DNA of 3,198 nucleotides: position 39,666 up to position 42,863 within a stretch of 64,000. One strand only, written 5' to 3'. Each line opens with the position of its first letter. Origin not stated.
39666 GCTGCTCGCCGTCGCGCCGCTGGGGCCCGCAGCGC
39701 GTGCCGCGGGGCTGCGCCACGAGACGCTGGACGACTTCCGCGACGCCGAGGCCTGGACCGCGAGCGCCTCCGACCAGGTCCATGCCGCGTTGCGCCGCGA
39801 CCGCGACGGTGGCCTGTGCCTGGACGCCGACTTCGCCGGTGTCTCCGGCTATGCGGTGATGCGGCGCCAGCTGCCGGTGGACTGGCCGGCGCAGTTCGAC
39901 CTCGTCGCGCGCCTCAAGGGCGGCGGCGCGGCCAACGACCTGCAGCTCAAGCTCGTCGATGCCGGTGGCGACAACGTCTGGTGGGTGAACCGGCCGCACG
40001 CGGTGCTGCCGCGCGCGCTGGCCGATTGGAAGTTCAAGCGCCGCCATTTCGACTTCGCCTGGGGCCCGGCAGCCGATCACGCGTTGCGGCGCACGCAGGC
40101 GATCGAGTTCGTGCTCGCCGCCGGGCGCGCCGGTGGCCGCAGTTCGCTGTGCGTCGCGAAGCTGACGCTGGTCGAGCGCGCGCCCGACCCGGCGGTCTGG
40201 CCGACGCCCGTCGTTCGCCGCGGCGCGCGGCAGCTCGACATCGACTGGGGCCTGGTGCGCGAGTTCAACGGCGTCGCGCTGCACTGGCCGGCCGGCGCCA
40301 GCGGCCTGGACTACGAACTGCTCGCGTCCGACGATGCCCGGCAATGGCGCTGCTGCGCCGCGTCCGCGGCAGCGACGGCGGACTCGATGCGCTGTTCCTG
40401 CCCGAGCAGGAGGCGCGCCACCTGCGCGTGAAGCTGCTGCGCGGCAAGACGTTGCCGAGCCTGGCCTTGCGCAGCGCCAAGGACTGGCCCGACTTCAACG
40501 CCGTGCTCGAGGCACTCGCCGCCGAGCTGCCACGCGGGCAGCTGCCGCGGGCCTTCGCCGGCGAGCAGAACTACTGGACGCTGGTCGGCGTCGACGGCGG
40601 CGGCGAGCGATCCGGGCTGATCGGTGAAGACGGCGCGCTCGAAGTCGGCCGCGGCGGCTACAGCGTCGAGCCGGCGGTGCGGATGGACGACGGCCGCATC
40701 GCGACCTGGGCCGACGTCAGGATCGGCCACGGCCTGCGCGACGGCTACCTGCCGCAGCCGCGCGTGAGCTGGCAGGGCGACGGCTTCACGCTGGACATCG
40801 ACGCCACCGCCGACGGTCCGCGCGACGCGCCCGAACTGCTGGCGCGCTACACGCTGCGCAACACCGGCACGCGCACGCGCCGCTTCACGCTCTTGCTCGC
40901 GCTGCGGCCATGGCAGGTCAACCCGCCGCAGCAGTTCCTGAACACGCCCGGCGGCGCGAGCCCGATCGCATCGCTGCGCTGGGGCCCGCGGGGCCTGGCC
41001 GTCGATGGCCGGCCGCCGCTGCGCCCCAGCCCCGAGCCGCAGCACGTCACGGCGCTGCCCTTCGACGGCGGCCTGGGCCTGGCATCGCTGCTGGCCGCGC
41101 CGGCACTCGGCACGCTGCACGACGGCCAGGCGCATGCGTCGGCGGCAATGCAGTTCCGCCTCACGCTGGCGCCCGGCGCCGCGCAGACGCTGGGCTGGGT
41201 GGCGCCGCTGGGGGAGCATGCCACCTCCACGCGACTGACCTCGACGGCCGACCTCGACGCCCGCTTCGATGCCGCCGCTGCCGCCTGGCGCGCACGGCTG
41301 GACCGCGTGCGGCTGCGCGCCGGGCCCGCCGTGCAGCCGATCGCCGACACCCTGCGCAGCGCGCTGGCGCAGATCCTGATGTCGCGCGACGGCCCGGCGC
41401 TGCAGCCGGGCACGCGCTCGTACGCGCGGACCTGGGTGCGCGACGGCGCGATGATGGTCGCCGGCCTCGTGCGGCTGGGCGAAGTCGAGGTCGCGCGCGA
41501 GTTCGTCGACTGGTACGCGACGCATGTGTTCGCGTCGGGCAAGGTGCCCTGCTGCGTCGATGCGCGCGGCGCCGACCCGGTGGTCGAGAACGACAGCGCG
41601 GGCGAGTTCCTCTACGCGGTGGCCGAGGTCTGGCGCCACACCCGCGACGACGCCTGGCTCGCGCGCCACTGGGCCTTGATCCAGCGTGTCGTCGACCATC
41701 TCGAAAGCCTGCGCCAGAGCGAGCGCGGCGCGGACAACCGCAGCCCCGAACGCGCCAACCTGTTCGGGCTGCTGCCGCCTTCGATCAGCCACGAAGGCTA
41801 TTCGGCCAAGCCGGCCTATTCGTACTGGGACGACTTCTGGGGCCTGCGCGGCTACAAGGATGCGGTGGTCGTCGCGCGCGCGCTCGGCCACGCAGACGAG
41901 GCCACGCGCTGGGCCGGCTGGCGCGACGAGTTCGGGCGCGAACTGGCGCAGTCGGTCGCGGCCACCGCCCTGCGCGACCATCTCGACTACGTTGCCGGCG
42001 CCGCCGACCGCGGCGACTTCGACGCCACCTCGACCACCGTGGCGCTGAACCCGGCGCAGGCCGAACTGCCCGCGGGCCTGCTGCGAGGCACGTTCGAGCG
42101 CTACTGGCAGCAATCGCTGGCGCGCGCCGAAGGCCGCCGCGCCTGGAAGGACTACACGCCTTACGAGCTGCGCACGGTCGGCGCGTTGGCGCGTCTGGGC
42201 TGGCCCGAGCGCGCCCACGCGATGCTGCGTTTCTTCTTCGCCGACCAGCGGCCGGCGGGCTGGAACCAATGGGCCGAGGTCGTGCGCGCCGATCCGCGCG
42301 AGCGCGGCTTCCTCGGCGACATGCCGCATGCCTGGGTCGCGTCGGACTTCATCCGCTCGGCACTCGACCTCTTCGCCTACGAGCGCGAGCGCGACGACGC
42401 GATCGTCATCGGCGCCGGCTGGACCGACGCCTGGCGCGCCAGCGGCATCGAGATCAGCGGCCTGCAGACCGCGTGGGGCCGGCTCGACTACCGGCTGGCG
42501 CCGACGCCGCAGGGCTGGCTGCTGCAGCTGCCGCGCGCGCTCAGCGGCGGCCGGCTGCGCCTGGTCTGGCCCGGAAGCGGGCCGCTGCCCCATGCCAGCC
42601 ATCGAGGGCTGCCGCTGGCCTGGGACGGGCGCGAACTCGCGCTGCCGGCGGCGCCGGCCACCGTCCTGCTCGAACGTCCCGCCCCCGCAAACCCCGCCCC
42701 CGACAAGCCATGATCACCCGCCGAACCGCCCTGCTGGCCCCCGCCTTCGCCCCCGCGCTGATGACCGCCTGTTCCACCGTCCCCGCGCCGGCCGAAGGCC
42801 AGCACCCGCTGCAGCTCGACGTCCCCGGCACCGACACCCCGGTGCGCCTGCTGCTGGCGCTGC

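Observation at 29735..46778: Candidate TonB-dependent beta-1,2-glucan (cyclic glucan/OPG) utilisation locus in a betaproteobacterium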

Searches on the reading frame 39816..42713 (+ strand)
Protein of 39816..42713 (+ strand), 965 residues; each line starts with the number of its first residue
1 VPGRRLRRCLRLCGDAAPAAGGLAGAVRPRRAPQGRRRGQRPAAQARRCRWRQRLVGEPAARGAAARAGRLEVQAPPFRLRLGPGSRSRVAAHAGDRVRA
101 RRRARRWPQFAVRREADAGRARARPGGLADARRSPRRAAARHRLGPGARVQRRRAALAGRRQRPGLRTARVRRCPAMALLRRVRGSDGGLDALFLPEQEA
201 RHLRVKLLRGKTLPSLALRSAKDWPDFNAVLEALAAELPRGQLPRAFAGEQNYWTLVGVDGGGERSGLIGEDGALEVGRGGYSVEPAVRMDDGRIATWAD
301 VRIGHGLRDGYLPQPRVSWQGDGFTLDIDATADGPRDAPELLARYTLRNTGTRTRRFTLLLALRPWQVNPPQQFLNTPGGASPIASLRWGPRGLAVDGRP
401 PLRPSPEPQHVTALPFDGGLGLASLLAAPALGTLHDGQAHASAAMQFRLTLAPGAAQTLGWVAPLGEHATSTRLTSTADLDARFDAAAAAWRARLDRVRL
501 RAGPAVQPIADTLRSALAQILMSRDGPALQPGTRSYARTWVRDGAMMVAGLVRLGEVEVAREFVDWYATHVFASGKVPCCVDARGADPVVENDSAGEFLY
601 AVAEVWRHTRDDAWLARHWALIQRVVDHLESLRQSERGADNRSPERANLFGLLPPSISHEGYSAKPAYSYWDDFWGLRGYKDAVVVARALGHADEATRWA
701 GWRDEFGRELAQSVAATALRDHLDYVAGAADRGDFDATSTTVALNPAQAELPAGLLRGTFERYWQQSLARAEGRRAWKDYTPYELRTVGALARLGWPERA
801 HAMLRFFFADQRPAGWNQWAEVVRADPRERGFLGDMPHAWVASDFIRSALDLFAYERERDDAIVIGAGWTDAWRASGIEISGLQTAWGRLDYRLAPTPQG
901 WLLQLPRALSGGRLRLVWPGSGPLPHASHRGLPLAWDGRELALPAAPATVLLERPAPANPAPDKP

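Call 4: search_protein_families(library=pfam, proteins=[window:39816-42713:+], max_evalue=0.01)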
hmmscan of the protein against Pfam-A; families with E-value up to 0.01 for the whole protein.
window:39816-42713:+ (965 aa): 0 families

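Call 11: search_solved_structures(query=window:40347-42713:+, max_evalue=1, show_alignments=1)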
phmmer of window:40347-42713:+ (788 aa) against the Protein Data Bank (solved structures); distinct sequences matched with E-value up to 1: 0.

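Call 16: find_homologous_proteins(query=window:40347-42713:+, max_evalue=0.00001)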
Query window:40347-42713:+ (788 aa): 4597 proteins with E <= 0.00001 among 8000 candidates; the best 120 are listed.
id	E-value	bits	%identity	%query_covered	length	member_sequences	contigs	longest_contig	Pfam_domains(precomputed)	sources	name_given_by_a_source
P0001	0.0e+0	1228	72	97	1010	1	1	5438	PF00754.32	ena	-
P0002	0.0e+0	1212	70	98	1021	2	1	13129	-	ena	-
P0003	0.0e+0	1202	70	98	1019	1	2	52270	-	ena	-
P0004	0.0e+0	1195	70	98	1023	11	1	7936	-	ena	-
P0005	0.0e+0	1194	70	98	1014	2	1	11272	PF00754.32,PF22633.4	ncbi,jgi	jgi:hypothetical protein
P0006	0.0e+0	1192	70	98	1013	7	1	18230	PF00754.32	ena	-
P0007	0.0e+0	1191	70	97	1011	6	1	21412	-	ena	-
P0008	0.0e+0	1185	69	98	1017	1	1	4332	-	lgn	-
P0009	0.0e+0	1185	69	98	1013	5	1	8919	PF00754.32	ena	-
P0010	0.0e+0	1179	69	99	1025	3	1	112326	-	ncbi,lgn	-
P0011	0.0e+0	1177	68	98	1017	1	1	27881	-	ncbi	-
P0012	0.0e+0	1177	69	97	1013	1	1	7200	-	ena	-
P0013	0.0e+0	1174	70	98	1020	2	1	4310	-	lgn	-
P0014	0.0e+0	1173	70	97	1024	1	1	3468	-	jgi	-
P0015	0.0e+0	1171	68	98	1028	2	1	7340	PF00754.32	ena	-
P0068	0.0e+0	1110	65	98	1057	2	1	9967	PF00754.32,PF17389.9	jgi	jgi:hypothetical protein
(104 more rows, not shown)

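Call 18: search_protein_families(library=pfam, proteins=[P0001, P0010, P0068], max_evalue=1)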
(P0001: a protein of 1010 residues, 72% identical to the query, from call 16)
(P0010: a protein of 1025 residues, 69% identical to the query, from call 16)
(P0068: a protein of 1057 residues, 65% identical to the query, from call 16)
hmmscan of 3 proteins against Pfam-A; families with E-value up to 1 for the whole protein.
P0001 (1010 aa): 5 families
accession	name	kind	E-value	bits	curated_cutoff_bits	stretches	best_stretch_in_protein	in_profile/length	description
PF00754.31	F5_F8_type_C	-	1.2e-05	25.8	28.2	1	181-264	25-115/127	F5/8 type C domain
PF22633.2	F5_F8_type_C_2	-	0.0012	19.8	27.8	1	190-259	18-91/91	NedA-like, galactose-binding domain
PF06202.20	GDE_C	-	0.013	14.9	21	1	575-676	14-114/367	Amylo-alpha-1,6-glucosidase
PF03425.19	CBM_11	-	0.027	15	27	1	15-105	5-105/182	Carbohydrate binding domain (family 11)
PF17389.8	Bac_rhamnosid6H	-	0.03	14.1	24.5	1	650-762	105-211/339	Bacterial alpha-L-rhamnosidase 6 hairpin glycosidase domain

P0010 (1025 aa): 1 family
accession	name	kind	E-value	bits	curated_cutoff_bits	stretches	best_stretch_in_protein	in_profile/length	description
PF00754.31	F5_F8_type_C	-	0.023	15.3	28.2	1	199-266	38-113/127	F5/8 type C domain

P0068 (1057 aa): 5 families
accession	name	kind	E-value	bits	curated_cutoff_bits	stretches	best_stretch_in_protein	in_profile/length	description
PF00754.31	F5_F8_type_C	-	3.4e-07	30.9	28.2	1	194-265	35-114/127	F5/8 type C domain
PF22633.2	F5_F8_type_C_2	-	1.9e-05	25.6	27.8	1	194-261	20-91/91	NedA-like, galactose-binding domain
PF17389.8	Bac_rhamnosid6H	-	2.4e-05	24.2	24.5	1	697-814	103-214/339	Bacterial alpha-L-rhamnosidase 6 hairpin glycosidase domain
PF06202.20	GDE_C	-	0.046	13.1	21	1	623-724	13-113/367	Amylo-alpha-1,6-glucosidase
PF00723.27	Glyco_hydro_15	-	0.095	12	22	1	634-688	36-93/427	Glycosyl hydrolases family 15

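Call 23: find_related_loci(query=P0001, collection=genome_contigs, flank=10000)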
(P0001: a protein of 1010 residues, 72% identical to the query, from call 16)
Query P0001 (1010 aa) in genome_contigs; peptide patterns used: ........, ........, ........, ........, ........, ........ (x = any residue, [..] = any of these).
599 stretches matched a pattern (row limit reached: there are more); 590 encode a relative of the query (tblastn E <= 1e-3); the best 80 are kept; 80 distinct loci.
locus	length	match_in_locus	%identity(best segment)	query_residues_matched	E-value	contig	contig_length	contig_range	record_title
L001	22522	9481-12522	73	1-1007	0e+0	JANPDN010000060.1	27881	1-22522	MAG: Rubrivivax sp. isolate VAR_78_metabat_367 VAR_78_k141_1681521, whole genome shotgun sequence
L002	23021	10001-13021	71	6-1008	0e+0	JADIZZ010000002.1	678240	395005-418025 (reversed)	MAG: Betaproteobacteria bacterium isolate AalW_18-Q3-R10-53_BATAC.157 tig00003472-10-6777740, whole genome shotgun seque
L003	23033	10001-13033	70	24-1007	0e+0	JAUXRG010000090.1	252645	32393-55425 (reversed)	MAG: Rubrivivax sp. isolate C12_maxbin.055 C12_k141_146931, whole genome shotgun sequence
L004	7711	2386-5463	70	1-1010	0e+0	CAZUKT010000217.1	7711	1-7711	MAG TPA_asm: uncultured Rubrivivax sp. isolate SRP272421_co1_281 genome assembly, contig: NODE_34094_length_7711_cov_5.2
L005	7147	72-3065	70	15-1008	0e+0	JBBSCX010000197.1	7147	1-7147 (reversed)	MAG: Burkholderiales bacterium isolate metawrap_la6_53 metawrap_la6_53_K_1304060_L_7147_cov_19.1066, whole genome shotgu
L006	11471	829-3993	67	4-1007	0e+0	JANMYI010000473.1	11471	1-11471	MAG: Burkholderiales bacterium isolate OTE_8_metabat_366 OTE_8_k141_1738231, whole genome shotgun sequence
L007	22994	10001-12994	70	19-1008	0e+0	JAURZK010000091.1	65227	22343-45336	MAG: Rubrivivax sp. isolate E6_concoct.bin.150 E6_k141_383034, whole genome shotgun sequence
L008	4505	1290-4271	65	24-1010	0e+0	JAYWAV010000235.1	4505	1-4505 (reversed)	MAG: Rhodoferax sp. isolate GL93_DN_metabat_54_sub GL93_DN_metabat_54_sub_234, whole genome shotgun sequence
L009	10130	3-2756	73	91-1008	0e+0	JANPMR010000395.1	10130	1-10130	MAG: Rubrivivax sp. isolate VAR_87_metabat_96 VAR_87_k141_2228975, whole genome shotgun sequence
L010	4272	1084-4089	66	17-1008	0e+0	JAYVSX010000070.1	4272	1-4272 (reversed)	MAG: Rubrivivax sp. isolate GL74_DN_metabinner_10 GL74_DN_metabinner_10_69, whole genome shotgun sequence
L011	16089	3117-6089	64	31-1010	0e+0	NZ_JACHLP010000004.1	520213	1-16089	Roseateles oligotrophus strain S00239 Ga0436337_04, whole genome shotgun sequence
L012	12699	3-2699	72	144-1010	0e+0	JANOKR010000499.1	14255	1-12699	MAG: Betaproteobacteria bacterium isolate VAR_45_metabat_79 VAR_45_k141_3417630, whole genome shotgun sequence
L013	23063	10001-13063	65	6-1007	0e+0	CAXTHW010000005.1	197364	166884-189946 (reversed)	MAG TPA_asm: uncultured Rubrivivax sp. isolate public_SRR11456921_metawrap_bin.11 genome assembly, contig: public_SRR114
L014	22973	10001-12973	73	17-1006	0e+0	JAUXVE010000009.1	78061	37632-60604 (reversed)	MAG: Rubrivivax sp. isolate C15_concoct.bin.32_sub C15_k141_62032, whole genome shotgun sequence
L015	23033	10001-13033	72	1-1007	0e+0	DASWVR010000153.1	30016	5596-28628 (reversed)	MAG TPA_asm: Piscinibacter sp. isolate SMAG_U3635 k141_396281, whole genome shotgun sequence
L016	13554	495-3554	60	2-1010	0e+0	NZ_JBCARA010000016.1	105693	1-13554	Roseateles sp. PN1 PN1_contig_16NODE_16_length_105693_cov_95.690861, whole genome shotgun sequence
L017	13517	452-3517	60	18-1010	0e+0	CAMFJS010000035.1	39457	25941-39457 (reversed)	MAG: uncultured Paucibacter sp. isolate SRR12456166_bin.9_metaWRAP_v1.3_MAG genome assembly, contig: ERZ12289973.319, wh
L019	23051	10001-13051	59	13-1010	0e+0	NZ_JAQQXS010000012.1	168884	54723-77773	Roseateles koreensis strain hw8 contig12, whole genome shotgun sequence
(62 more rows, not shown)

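Call 31: search_solved_structures(query=A1, max_evalue=10, show_alignments=2)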
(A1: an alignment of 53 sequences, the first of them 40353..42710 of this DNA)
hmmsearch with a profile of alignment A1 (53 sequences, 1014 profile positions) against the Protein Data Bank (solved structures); distinct sequences matched with E-value up to 10: 7.
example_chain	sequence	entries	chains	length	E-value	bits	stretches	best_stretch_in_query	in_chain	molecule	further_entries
2rv9_A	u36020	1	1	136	0.00019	22.7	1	183-264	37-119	Glucanase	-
4zxe_A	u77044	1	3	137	0.00019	22.7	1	183-264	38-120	Glucanase/Chitosanase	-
4zy9_A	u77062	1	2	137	0.0006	21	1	183-263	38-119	Glucanase/chitosanase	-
2rva_A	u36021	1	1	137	0.0039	18.3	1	191-267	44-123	Glucanase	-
4zz5_A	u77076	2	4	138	0.004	18.3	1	191-267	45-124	Glucanase/chitosanase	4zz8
1v7v_A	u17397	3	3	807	1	10.4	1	499-562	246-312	chitobiose phosphorylase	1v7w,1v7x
1jvr_A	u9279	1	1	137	2.1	9.3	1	187-227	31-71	HUMAN T-CELL LEUKEMIA VIRUS TYPE II MATRIX PROTEIN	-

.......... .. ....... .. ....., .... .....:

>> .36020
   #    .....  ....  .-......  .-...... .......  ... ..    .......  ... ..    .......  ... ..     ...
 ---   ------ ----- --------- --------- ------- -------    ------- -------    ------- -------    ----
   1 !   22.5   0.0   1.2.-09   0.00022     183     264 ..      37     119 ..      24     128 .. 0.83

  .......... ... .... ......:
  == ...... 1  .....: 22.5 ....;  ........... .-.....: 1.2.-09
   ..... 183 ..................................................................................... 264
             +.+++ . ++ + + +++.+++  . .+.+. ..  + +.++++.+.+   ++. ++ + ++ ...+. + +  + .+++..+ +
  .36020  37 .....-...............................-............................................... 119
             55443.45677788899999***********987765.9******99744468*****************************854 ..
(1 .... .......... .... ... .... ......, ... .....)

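Call 35: predict_structure(alignment_id=A1)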
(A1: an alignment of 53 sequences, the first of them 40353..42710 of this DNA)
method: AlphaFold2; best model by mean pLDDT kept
length: 786 residues; sequences in the alignment: 53
mean_pLDDT: 82.6   pTM: 0.86
mean pLDDT of the five models: 82.6, 82.3, 81.1, 80.1, 78.5
residues with pLDDT >= 90: 367; 70-90: 257; 50-70: 108; < 50: 54
segments of 3 or more residues with pLDDT < 50: 1-7, 190-199, 352-358, 480-482, 484-488, 554-556, 641-644, 653-658
pLDDT, mean of each block of 10 residues (from residue 1): 46 67 68 69 76 83 79 82 85 87 91 95 92 93 97 92 97 98 80 41 85 89 91 92 92 93 96 98 84 73 96 94 91 89 72 44 82 94 92 88 65 86 95 97 97 86 76 70 47 86 96 98 93 86 79 50 51 83 83 70 66 88 83 63 54 49 80 90 94 95 95 97 96 93 93 96 97 84 50
secondary structure, 60 per line:
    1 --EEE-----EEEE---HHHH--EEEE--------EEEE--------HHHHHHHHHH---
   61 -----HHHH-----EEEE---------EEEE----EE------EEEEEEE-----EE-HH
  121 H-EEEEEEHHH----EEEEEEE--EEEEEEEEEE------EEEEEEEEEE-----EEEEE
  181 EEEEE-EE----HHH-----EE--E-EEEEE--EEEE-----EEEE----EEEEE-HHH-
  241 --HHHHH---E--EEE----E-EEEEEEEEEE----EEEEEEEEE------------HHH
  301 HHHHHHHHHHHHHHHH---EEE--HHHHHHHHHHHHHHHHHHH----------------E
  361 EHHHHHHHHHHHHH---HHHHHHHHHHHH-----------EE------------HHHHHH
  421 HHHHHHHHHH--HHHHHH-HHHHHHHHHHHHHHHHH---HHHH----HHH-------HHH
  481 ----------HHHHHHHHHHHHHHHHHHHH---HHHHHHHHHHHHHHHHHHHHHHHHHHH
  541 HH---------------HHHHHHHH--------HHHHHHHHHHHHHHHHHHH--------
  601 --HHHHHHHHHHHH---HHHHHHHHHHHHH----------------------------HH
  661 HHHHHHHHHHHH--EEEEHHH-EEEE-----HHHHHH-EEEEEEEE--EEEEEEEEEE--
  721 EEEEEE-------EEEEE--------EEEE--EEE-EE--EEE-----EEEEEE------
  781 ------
elements in order (helices of 4 or more, strands of 3 or more residues): E3-5 E11-14 H18-21 E24-27 E36-39 H48-57 H66-69 E75-78 E88-91 E104-110 E123-128 E136-142 E145-154 E161-170 E176-185 E207-211 E214-217 E223-226 E231-235 H243-247 E254-256 E263-272 E277-285 H298-316 E320-322 H325-343 H362-374 H378-389 H415-430 H433-438 H440-456 H460-463 H491-510 H514-542 H558-565 H574-592 H603-614 H618-630 H659-672 E675-678 E683-686 H692-697 E699-706 E709-718 E721-726 E734-738 E747-750 E753-755 E761-763 E769-774

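Call 39: fold_search(model_id=the predicted structure, library=pdb)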
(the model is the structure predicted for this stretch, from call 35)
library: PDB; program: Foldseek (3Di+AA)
matches with E <= 10: 569; with E <= 0.001: 114
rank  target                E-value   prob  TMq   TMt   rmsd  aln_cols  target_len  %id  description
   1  9ju0_AAA              1.5e-13  1.00  0.54  0.48   7.1       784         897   13  C-terminally truncated dextran dextrinase bound with acarbose (released 2025-09-03)
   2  8ho7_A                1.7e-13  1.00  0.54  0.53   9.6       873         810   12  The cryo-EM structure of cellobiose phosphorylase from Clostridium thermocellum (released 2023-12-13)
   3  8ho8_A                2.6e-13  1.00  0.54  0.53   9.4       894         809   12  The cryo-EM structure of cellobiose phosphorylase from Clostridium thermocellum in complex with cellobiose (released 2023-12-13)
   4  9ju0_CCC              3.0e-13  1.00  0.54  0.48   7.0       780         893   13  C-terminally truncated dextran dextrinase bound with acarbose (released 2025-09-03)
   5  3rrs_A                3.0e-13  1.00  0.56  0.54   9.2       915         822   14  Crystal structure analysis of cellobiose phosphorylase from Cellulomonas uda (released 2012-05-09)
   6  8rf0_A                3.2e-13  1.00  0.57  0.18   7.1       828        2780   14  WT-CGS sample in nanodisc (released 2024-03-20)
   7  8hob_A                3.5e-13  1.00  0.50  0.49  10.1       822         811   12  The cryo-EM structure of cellobiose phosphorylase from Clostridium thermocellum ( variant) (released 2024-03-20)
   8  8ho9_A                3.5e-13  1.00  0.50  0.49   9.3       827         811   12  The cryo-EM structure of cellobiose phosphorylase from Clostridium thermocellum (cysteine-to-serine varient) (released 2023-12-13)
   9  9ju0_BBB              8.8e-13  1.00  0.53  0.47   7.3       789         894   13  C-terminally truncated dextran dextrinase bound with acarbose (released 2025-09-03)
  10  1v7v                  9.6e-13  1.00  0.54  0.55   8.0       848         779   12  Crystal structure of Vibrio proteolyticus chitobiose phosphorylase (released 2004-06-22)
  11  8ic6_A                1.2e-12  1.00  0.47  0.44  11.6       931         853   14  exo-beta-D-arabinanase ExoMA2 from Microbacterium arabinogalactanolyticum in complex with Tris (released 2023-08-16)
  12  8ic6_B                1.4e-12  1.00  0.48  0.45  11.7       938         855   14  exo-beta-D-arabinanase ExoMA2 from Microbacterium arabinogalactanolyticum in complex with Tris (released 2023-08-16)
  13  3s4c                  2.8e-12  1.00  0.54  0.52   8.8       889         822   13  Lactose phosphorylase in complex with sulfate (released 2012-06-27)
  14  8bou_B                3.1e-12  1.00  0.54  0.53   8.0       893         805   11  Crystal structure of Blautia producta GH94 (released 2023-11-29)
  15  3qde_A                4.0e-12  1.00  0.55  0.53   8.9       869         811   12  The structure of Cellobiose phosphorylase from Clostridium thermocellum in complex with phosphate (released 2011-11-09)
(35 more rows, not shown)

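Call 54: search_protein_families(library=ncbifam, proteins=[P0001], max_evalue=0.01)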
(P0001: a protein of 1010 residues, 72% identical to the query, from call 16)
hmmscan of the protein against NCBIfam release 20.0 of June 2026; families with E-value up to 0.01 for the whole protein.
P0001 (1010 aa): 2 families
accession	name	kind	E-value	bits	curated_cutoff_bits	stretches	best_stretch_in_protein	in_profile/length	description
TIGR01577.1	oligosac_amyl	hypoth_equivalog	2e-07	30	820.7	1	546-687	241-397/616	oligosaccharide amylase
NF041084.1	trehalase_H1_Arch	equivalog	6.5e-05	21.7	820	0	638-681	331-374/570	alpha,alpha-trehalase TreH1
